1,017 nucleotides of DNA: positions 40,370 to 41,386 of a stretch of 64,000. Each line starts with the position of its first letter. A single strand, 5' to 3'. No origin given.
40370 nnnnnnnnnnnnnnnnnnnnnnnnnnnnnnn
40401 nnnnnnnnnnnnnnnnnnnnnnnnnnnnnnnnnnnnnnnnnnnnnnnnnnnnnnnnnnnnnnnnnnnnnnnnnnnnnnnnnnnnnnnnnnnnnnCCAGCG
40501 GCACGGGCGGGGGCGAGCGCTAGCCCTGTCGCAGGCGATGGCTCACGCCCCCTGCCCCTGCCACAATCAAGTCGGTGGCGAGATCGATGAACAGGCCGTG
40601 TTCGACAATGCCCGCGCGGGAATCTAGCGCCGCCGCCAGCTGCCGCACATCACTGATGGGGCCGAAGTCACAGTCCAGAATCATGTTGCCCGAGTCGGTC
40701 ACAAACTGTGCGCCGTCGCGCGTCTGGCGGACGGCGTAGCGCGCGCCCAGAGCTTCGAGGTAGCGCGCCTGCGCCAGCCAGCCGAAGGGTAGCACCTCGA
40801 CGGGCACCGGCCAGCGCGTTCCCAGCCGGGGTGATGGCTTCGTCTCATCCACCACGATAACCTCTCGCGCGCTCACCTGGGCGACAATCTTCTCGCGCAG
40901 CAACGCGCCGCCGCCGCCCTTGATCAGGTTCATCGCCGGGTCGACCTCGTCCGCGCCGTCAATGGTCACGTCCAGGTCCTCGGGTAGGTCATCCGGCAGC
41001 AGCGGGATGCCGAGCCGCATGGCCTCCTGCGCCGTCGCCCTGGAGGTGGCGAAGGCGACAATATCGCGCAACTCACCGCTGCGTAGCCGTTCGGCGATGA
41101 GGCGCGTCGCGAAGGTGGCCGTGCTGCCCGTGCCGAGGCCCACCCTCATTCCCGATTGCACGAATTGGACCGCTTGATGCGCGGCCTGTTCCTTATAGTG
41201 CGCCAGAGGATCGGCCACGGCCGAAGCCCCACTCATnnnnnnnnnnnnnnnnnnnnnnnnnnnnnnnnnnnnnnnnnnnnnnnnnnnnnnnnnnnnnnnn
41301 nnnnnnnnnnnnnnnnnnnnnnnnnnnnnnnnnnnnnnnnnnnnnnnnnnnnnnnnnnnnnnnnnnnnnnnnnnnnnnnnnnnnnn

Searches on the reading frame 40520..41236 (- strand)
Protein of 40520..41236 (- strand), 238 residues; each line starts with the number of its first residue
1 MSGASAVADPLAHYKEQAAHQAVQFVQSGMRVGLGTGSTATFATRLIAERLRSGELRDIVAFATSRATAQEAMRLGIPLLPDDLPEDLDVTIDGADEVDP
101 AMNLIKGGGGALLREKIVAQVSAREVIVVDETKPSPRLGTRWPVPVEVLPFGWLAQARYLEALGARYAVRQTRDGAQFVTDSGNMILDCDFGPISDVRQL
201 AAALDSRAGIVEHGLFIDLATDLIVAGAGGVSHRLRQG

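Call 7: search_protein_families(library=pfam, proteins=[window:40520-41236:-])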
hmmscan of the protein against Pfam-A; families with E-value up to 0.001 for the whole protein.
window:40520-41236:- (238 aa): 2 families
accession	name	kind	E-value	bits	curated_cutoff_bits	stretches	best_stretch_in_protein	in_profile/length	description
PF06026.20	Rib_5-P_isom_A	-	3.1e-57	193.4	26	1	61-228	2-171/173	Ribose 5-phosphate isomerase A (phosphoriboisomerase A)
PF00455.28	DeoRC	-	0.00073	20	31.8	0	14-50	5-41/160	DeoR C terminal sensor domain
